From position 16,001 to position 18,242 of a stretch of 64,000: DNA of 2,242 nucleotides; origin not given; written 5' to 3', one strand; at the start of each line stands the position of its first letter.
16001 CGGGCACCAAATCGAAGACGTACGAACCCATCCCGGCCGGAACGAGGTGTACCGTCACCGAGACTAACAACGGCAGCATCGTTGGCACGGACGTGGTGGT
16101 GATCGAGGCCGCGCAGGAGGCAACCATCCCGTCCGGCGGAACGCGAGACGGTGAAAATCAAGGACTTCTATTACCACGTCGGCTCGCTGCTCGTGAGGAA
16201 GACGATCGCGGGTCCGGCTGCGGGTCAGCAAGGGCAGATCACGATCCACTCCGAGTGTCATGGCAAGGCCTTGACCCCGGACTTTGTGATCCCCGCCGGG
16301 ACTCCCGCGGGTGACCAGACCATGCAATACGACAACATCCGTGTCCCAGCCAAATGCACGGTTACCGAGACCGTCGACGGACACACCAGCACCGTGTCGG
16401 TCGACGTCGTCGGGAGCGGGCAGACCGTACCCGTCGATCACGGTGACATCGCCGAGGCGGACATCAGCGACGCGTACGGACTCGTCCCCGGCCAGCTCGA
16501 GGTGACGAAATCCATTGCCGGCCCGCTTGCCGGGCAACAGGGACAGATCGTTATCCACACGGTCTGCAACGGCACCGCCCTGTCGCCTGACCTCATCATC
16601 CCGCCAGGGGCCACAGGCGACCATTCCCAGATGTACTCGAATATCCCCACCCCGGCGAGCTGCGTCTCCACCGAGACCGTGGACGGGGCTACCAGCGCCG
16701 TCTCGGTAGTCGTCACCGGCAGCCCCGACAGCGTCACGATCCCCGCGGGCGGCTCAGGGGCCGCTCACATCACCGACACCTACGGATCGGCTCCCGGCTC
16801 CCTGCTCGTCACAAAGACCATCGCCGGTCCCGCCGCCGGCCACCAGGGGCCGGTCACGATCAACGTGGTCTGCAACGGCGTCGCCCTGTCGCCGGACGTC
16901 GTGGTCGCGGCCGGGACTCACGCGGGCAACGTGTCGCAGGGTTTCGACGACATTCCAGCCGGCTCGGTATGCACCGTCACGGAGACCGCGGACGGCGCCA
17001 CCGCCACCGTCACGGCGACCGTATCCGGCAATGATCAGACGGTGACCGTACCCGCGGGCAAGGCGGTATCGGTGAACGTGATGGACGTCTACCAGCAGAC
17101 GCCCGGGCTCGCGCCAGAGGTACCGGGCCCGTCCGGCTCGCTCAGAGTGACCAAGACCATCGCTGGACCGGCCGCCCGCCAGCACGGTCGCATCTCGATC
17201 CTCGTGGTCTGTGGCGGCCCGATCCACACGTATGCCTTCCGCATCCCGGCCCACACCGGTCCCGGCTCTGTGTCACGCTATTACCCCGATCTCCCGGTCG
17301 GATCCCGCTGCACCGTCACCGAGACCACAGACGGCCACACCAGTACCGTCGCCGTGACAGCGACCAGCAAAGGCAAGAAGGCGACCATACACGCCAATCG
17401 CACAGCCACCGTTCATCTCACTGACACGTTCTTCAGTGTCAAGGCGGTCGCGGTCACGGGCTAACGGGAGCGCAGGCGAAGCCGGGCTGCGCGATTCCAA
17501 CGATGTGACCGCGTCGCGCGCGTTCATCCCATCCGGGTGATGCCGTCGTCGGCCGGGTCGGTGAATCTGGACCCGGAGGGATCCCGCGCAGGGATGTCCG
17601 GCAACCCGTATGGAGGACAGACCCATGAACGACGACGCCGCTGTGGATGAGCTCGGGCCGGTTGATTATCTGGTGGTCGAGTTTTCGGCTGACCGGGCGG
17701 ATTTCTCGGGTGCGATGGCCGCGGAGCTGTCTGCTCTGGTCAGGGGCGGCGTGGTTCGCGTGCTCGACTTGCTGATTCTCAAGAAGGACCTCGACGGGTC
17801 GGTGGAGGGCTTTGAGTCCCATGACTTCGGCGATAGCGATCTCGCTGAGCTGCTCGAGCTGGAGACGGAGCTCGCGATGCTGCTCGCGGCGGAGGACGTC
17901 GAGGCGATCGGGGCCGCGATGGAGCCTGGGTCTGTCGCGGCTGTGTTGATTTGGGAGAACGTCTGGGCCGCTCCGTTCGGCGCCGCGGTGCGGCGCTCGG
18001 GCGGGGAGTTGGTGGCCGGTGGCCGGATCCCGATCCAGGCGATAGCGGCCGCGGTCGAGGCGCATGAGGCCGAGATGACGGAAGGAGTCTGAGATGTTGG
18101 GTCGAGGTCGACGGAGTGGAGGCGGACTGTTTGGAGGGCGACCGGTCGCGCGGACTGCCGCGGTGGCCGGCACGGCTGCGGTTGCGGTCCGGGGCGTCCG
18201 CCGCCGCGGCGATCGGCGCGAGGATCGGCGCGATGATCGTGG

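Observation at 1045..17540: Candidate regulon of the MalT-like LuxR regulator, marked by TCAYC-N7-GRTGA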

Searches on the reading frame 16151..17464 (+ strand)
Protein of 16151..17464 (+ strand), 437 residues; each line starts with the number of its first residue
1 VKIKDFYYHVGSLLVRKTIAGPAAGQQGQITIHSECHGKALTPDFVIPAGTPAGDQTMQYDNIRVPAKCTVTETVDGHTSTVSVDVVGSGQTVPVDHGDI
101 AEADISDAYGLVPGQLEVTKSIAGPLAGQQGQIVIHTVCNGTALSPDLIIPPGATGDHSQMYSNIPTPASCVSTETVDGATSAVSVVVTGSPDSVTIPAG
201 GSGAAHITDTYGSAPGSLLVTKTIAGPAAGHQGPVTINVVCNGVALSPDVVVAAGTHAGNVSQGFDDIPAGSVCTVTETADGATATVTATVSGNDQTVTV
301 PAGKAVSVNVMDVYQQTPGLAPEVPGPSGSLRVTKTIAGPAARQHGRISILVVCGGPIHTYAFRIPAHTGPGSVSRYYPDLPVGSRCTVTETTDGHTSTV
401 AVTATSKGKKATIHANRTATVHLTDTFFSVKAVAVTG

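Call 9: search_protein_families(library=pfam, proteins=[window:16151-17464:+], max_evalue=0.01)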
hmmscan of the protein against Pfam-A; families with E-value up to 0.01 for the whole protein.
window:16151-17464:+ (437 aa): 2 families
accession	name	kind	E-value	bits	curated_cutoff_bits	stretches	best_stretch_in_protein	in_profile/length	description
PF19407.5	DUF5979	-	1.7e-42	144.7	25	4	220-314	3-103/104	Domain of unknown function (DUF5979)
PF24547.1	DUF7601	-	7.8e-05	23.7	27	0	379-426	69-115/116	Domain of unknown function (DUF7601)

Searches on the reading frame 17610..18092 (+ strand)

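Call 9: search_protein_families(library=pfam, proteins=[window:17610-18092:+], max_evalue=0.01)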
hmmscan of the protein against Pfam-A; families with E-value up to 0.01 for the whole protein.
window:17610-18092:+ (160 aa): 1 family
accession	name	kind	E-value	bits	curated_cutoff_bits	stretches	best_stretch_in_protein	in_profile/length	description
PF19850.4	DUF6325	-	6.6e-08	33.2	23.4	1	15-157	2-140/141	Family of unknown function (DUF6325)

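Call 57: search_protein_families(library=ncbifam, proteins=[window:17610-18092:+], max_evalue=0.001)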
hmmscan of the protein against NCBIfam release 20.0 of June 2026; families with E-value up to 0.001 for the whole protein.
window:17610-18092:+ (160 aa): 0 families
